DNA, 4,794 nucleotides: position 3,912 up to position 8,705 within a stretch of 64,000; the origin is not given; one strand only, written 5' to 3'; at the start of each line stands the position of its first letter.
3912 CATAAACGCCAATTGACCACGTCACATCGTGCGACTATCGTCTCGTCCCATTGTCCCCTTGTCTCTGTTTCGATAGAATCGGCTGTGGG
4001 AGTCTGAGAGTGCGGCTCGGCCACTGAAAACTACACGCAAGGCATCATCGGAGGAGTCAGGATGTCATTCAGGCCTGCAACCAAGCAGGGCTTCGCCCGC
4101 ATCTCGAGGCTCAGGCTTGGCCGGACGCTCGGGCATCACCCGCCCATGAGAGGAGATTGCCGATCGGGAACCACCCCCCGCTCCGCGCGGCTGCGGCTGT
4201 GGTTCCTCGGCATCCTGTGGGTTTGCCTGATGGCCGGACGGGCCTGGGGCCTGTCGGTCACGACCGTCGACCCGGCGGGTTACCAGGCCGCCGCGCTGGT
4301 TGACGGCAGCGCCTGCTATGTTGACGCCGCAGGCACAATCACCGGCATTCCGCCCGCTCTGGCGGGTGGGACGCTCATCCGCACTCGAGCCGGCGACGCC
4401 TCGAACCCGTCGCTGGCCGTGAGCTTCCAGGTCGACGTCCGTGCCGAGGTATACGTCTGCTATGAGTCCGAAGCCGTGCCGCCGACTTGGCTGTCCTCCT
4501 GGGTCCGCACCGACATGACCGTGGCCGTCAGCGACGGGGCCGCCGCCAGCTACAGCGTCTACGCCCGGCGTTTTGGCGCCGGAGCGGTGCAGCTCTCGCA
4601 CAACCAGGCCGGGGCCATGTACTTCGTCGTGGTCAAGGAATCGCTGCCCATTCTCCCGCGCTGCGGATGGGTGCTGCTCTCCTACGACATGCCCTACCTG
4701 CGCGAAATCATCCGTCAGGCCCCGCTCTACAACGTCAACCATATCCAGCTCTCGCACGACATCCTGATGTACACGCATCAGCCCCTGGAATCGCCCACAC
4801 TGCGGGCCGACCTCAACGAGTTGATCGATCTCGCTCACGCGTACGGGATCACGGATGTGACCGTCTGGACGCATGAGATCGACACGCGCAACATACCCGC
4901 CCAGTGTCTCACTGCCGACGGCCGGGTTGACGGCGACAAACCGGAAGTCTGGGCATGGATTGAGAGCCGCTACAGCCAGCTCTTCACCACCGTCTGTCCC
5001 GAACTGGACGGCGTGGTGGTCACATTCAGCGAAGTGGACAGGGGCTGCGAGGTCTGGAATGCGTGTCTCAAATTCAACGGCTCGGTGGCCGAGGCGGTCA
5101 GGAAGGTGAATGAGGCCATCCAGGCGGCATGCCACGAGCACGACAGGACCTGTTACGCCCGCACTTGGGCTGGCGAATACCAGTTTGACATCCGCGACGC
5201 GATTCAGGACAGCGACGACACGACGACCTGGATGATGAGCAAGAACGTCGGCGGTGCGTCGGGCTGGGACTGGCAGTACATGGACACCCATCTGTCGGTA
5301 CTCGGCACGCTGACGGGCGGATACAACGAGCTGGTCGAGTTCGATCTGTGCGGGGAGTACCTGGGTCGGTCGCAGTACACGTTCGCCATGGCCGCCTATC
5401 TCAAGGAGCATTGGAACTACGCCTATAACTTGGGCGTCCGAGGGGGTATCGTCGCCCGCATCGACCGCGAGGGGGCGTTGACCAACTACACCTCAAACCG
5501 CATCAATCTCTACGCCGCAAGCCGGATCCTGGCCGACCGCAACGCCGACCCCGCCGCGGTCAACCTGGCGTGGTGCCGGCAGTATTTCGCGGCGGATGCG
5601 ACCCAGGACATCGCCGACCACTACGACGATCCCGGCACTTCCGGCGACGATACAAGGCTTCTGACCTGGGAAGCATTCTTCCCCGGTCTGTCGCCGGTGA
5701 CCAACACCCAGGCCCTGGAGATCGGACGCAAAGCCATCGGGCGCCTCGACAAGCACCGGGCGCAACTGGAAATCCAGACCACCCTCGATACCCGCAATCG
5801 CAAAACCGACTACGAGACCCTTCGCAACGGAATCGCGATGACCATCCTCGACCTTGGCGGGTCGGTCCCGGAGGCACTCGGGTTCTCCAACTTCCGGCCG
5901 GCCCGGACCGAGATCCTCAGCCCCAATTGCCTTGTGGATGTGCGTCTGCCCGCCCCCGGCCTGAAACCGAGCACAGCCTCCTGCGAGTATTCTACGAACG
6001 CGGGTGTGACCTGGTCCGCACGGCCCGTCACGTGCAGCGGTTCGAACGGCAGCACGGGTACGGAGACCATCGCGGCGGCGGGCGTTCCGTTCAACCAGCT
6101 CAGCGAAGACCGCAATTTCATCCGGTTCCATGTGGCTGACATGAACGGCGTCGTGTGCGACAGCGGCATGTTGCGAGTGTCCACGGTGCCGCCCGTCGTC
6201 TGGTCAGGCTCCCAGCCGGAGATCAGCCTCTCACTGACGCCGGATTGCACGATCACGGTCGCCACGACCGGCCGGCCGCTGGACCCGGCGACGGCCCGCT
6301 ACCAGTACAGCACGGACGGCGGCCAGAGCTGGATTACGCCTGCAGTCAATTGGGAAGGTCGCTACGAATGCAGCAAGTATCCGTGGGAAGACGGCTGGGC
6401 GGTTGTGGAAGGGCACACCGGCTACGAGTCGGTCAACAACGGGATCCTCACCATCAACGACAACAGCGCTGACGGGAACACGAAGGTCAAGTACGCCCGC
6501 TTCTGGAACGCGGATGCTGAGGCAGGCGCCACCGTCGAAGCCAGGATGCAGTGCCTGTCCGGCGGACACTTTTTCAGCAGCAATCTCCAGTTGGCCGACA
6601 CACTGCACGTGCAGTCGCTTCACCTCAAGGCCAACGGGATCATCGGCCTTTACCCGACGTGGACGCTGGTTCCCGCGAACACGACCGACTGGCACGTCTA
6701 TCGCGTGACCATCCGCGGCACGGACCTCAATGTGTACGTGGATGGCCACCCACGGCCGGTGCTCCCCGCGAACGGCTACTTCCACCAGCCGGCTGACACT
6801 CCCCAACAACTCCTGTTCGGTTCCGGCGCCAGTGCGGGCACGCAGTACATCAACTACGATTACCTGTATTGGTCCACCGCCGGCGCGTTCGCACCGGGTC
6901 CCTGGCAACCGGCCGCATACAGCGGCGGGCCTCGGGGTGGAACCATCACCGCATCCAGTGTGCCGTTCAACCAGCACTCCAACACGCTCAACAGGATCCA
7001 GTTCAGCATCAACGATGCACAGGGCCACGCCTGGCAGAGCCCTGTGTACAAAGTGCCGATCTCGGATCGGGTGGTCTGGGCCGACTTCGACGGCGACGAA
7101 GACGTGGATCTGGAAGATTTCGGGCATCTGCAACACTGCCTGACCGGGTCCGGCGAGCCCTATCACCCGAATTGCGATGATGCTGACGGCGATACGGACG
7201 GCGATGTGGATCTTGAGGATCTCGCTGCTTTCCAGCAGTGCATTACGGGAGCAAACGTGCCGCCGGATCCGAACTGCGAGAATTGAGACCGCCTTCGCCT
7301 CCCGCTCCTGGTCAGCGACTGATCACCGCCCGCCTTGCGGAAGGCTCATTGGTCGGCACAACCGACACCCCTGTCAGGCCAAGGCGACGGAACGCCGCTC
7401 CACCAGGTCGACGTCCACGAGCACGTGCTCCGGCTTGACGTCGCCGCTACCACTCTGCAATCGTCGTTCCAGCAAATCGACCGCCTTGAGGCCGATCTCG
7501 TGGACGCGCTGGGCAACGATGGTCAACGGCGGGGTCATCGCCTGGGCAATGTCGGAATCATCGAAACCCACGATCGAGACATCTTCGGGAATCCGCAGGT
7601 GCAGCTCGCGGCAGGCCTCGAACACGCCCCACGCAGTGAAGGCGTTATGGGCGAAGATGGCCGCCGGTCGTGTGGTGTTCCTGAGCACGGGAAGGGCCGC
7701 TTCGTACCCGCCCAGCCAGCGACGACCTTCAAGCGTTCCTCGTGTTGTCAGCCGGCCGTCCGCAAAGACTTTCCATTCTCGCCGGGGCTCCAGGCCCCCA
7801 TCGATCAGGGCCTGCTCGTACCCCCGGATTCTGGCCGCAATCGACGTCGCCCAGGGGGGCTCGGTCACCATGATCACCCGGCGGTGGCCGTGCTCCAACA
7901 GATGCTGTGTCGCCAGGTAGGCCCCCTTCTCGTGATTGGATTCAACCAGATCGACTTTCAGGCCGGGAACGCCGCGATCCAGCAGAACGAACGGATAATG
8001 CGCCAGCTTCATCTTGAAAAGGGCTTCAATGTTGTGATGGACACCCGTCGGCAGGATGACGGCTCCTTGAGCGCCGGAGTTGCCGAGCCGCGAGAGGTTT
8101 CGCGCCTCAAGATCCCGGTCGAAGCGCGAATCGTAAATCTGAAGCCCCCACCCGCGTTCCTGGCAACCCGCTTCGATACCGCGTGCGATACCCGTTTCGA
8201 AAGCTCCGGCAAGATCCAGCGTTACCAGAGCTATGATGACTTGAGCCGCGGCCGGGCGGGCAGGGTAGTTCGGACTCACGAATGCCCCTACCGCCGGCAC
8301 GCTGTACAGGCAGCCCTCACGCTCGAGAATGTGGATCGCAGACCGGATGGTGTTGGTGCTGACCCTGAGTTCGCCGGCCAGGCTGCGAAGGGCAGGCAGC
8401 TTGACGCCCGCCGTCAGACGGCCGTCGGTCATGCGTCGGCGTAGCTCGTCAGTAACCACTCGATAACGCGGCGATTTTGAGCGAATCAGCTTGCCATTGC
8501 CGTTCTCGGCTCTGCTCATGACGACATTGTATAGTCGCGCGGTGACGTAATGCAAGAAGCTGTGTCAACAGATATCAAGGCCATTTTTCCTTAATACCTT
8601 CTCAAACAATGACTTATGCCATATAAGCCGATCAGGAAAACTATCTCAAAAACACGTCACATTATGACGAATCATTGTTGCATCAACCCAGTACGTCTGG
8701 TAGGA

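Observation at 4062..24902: Seven signal-peptide-bearing giants share a double EF-hand, dockerin-like C-terminal module with no cohesin-like partner in sight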

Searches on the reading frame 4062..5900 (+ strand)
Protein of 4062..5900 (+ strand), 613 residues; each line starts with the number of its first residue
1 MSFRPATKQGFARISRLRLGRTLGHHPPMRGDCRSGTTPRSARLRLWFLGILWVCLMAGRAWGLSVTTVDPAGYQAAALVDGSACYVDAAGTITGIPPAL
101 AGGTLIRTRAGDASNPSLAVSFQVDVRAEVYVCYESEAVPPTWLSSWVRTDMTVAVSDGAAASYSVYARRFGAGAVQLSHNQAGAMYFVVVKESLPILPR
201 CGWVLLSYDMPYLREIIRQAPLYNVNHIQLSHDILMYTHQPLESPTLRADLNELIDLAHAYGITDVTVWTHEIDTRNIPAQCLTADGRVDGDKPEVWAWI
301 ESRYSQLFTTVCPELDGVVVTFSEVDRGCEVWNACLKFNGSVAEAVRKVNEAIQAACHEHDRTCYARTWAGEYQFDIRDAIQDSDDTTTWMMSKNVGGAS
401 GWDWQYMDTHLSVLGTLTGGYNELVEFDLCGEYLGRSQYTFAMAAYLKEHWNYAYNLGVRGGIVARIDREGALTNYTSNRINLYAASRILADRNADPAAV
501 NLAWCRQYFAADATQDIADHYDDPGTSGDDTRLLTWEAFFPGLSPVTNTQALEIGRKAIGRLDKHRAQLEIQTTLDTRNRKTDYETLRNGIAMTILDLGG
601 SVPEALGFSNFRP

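Call 62: search_solved_structures(query=window:4062-5900:+, max_evalue=0.1)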
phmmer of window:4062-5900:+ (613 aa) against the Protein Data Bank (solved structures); distinct sequences matched with E-value up to 0.1: 0.

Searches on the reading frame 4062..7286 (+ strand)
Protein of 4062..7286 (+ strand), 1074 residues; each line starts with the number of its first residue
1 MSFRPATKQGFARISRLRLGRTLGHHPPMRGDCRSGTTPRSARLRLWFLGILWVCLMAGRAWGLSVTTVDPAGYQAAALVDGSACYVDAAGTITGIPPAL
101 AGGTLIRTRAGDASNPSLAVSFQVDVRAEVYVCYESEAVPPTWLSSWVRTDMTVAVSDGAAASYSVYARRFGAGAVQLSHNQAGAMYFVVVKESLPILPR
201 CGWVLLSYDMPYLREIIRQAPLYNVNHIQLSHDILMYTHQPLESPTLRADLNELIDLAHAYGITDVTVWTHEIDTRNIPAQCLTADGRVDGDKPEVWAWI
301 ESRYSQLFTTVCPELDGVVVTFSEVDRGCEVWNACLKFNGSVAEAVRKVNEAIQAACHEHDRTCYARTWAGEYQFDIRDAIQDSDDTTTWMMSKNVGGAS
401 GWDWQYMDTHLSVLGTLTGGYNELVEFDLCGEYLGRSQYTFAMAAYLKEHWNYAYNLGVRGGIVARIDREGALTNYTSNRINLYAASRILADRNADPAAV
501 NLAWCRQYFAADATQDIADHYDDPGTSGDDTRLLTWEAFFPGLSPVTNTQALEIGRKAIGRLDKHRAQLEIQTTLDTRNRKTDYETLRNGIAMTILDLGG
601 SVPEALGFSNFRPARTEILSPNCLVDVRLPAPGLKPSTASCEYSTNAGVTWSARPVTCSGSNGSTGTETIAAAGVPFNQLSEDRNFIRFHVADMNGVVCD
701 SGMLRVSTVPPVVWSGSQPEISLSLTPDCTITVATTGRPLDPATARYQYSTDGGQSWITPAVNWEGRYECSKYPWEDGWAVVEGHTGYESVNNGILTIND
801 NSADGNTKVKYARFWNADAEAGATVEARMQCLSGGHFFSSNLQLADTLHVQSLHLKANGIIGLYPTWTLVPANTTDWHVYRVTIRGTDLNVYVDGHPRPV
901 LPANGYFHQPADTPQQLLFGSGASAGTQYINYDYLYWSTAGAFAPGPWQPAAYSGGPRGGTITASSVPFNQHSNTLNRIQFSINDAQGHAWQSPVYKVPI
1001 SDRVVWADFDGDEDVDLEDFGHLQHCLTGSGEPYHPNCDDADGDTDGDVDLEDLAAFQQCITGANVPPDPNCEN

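Call 10: search_protein_families(library=pfam, proteins=[window:4062-7286:+], max_evalue=0.1)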
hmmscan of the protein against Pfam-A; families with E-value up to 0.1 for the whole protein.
window:4062-7286:+ (1074 aa): 3 families
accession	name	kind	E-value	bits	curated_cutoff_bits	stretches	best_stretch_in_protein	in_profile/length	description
PF02012.26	BNR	-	0.00026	20.9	27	0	748-757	1-10/12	BNR/Asp-box repeat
PF23844.1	NCTSP_N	-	0.026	14.2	27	1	784-841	78-137/191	Non-contractile tail sheath N-terminal domain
PF13385.13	Laminin_G_3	-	0.029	15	27.6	1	862-923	66-125/151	Concanavalin A-like lectin/glucanases superfamily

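Call 11: search_protein_families(library=ncbifam, proteins=[window:4062-7286:+], max_evalue=0.1)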
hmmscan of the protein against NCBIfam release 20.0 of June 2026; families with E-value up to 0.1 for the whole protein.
window:4062-7286:+ (1074 aa): 0 families

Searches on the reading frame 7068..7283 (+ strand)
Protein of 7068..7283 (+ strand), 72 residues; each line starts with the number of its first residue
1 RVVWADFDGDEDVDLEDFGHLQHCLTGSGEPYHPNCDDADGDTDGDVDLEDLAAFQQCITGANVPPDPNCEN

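Call 14: search_protein_families(library=pfam, proteins=[window:7068-7283:+], max_evalue=10)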
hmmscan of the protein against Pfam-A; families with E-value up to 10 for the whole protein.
window:7068-7283:+ (72 aa): 4 families
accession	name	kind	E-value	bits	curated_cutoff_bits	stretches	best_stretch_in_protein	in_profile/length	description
PF00404.24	Dockerin_1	-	0.0031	18.1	22.9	2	6-54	3-51/57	Dockerin type I domain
PF13499.12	EF-hand_7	-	0.076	13.8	30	0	39-57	11-30/67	EF-hand domain pair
PF00036.39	EF-hand_1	-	0.22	11.6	25.4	2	38-54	8-24/29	EF hand domain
PF13405.12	EF-hand_6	-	0.48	10.8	25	1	6-21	10-25/30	EF-hand domain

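Call 16: search_solved_structures(query=A1, max_evalue=10, show_alignments=3)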
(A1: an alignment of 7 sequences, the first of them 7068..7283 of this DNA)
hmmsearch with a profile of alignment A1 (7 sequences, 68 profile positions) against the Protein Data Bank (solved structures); distinct sequences matched with E-value up to 10: 46.
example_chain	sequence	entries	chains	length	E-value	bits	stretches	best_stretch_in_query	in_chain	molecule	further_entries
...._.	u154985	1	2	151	1.2e-07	34.8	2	5-61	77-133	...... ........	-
8x3a_A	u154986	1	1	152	1.3e-07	34.8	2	5-61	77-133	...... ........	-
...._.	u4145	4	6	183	0.00025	24.3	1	5-53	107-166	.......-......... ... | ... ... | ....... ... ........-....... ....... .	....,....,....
6ocx_A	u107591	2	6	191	0.00026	24.2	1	5-53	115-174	Calcium and integrin-binding protein 1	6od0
2l4h_A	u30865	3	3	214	0.0003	24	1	5-53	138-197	Calcium and integrin-binding protein 1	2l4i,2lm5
2vn6_B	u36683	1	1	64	0.00054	23.2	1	4-61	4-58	ENDOGLUCANASE A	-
5lxv_B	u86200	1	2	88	0.00064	22.9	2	3-61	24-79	Carbohydrate-binding protein WP_009985128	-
2vn5_B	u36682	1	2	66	0.0011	22.2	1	4-61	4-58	ENDOGLUCANASE A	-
5nrk_B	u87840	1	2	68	0.005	20.1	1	5-59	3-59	DocCel5: Type I dockerin repeat domain from A. cellulolyticus family 5 endoglucanase WP_01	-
5nrm_B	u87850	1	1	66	0.012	18.8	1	5-59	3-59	DocCel5: Type I dockerin repeat domain from A. cellulolyticus family 5 endoglucanase WP_01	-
2mte_A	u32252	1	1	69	0.024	17.9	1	4-57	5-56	Cellulose 1,4-beta-cellobiosidase (reducing end) CelS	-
1daq_A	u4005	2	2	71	0.026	17.8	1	4-57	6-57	ENDOGLUCANASE SS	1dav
4fl4_A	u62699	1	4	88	0.032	17.5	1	4-57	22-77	Glycoside hydrolase family 9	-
2m7n_A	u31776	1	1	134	0.043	17.1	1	39-63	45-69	Calcium-binding protein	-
1jfj_A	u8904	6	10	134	0.044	17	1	39-63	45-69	CALCIUM-BINDING PROTEIN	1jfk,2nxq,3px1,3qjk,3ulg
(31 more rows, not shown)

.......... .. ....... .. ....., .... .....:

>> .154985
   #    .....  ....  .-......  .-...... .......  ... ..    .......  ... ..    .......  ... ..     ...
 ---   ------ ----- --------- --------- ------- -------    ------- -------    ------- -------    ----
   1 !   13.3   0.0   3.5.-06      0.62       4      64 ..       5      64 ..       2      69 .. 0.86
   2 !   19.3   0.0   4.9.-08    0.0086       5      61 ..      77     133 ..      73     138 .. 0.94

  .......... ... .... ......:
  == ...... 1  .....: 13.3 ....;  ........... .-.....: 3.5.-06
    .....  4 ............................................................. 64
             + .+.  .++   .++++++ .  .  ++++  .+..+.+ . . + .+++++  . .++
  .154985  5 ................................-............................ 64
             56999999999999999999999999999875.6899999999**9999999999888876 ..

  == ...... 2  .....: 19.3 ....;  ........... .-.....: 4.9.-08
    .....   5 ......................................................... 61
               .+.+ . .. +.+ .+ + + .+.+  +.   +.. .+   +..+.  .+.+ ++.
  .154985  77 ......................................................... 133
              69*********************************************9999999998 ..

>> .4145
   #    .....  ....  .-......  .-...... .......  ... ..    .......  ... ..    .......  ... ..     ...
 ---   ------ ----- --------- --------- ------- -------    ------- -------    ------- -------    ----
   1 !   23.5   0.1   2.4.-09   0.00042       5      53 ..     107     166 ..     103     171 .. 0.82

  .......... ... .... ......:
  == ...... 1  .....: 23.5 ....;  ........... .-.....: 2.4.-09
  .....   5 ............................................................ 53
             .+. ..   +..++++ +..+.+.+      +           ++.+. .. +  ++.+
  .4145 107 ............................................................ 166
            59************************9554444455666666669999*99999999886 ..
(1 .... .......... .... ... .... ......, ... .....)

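Call 25: find_homologous_proteins(query=A1, max_evalue=0.001)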
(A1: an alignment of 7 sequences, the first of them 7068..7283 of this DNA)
Query A1 (7 sequences) (72 aa, profile of the alignment): 418 proteins with E <= 0.001 among 2151 candidates; the best 120 are listed.
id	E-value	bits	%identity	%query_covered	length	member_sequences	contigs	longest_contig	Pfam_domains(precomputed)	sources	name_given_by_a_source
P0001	1.2e-23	101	48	85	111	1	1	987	-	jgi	jgi:hypothetical protein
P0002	1.2e-23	101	51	85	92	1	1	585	PF00404.25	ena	-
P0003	1.6e-23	100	51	90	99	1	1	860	PF00404.25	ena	-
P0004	1.8e-23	100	48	85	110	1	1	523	PF00404.25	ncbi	-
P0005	3.2e-23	99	49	90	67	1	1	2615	-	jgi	-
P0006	5.4e-23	99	58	89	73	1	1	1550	PF00404.25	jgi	jgi:Dockerin type I domain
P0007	6.2e-23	98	51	85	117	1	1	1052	-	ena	-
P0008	8.3e-23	98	48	92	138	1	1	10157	-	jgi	jgi:hypothetical protein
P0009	1.0e-22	98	55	68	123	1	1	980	-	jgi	jgi:hypothetical protein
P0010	3.9e-22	96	55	86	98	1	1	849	PF00404.25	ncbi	-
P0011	4.0e-22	96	49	90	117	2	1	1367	PF00404.25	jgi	-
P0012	4.7e-22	96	52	86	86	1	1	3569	-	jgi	-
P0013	7.4e-22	95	52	90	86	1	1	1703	-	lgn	-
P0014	9.0e-22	95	44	96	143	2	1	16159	PF00404.25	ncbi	-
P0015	9.2e-22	95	58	86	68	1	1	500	PF00404.25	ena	-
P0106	8.4e-17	79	45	97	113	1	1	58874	PF00404.25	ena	-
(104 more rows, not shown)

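Call 29: find_encoding_contigs(protein=P0106, flank=10000, max_places=3)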
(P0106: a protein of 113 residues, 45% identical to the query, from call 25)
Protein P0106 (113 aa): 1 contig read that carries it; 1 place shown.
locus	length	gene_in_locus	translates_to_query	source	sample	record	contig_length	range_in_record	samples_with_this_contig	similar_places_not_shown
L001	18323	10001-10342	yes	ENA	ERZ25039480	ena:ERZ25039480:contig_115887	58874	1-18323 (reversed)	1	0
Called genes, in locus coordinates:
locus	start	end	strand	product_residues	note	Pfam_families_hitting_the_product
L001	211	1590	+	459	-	-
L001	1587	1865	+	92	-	-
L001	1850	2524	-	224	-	PF00188:CAP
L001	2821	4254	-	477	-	PF08305:NPCBM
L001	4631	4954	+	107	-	-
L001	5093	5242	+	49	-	-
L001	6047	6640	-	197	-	-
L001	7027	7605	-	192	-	PF00005:ABC_tran (weak)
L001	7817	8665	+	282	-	-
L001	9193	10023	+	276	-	PF26410:GH5_mannosidase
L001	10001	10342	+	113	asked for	PF00404:Dockerin_1 (faint)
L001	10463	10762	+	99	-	-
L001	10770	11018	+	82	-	-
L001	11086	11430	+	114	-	PF00132:Hexapep (faint)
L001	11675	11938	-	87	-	-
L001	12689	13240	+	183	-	-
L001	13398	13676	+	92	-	-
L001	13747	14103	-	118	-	-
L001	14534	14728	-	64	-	-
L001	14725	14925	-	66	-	-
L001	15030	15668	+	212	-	-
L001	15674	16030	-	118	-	-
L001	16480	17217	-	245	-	PF01557:FAA_hydrolase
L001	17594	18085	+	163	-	PF07963:N_methyl (faint)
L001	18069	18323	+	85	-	?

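Call 63: search_protein_families(library=ncbifam, proteins=[window:7068-7283:+], max_evalue=10)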
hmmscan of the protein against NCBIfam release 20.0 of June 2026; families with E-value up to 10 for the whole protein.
window:7068-7283:+ (72 aa): 1 family
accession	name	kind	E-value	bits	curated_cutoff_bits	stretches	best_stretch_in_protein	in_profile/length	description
NF049990.1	CellobisidaseCelK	equivalog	0.0079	14.4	1700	1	2-61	827-884/889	cellulose 1,4-beta-cellobiosidase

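Call 73: search_protein_families(library=pfam, proteins=[L001:6797-8851:-], max_evalue=0.001)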
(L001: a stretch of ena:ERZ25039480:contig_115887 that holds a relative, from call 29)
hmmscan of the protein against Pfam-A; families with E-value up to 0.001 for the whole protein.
L001:6797-8851:- (685 aa): 2 families
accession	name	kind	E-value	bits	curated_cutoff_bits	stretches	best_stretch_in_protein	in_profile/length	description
PF00005.33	ABC_tran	-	5.4e-42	144.1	25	2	110-259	1-137/137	ABC transporter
PF13304.12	AAA_21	-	3.2e-07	31.1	27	0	226-288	233-298/304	AAA domain, putative AbiEii toxin, Type IV TA system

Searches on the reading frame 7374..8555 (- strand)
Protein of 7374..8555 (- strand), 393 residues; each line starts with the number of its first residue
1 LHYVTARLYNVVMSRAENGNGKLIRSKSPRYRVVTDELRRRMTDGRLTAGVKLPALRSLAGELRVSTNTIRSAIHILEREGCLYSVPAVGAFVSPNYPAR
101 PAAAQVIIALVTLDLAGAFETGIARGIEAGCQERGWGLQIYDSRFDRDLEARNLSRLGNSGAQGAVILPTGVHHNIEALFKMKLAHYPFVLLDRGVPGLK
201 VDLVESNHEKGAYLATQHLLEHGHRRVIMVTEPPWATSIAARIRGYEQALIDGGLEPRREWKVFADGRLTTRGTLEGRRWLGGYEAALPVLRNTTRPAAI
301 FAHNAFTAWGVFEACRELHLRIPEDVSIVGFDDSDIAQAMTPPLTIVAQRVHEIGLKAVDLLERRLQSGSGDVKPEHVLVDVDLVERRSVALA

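Call 17: search_protein_families(library=pfam, proteins=[window:7374-8555:-], max_evalue=0.001)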
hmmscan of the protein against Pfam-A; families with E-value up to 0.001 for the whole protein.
window:7374-8555:- (393 aa): 3 families
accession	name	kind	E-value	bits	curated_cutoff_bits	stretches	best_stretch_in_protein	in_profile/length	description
PF13377.12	Peripla_BP_3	-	1.6e-33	116.6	26.5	1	217-390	2-167/167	Periplasmic binding protein-like domain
PF00392.27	GntR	-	2.4e-14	53.2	27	1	31-93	2-64/64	Bacterial regulatory proteins, gntR family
PF00532.27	Peripla_BP_1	-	6.5e-13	49.2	22.2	1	120-363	16-258/281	Periplasmic binding proteins and sugar binding domain of LacI family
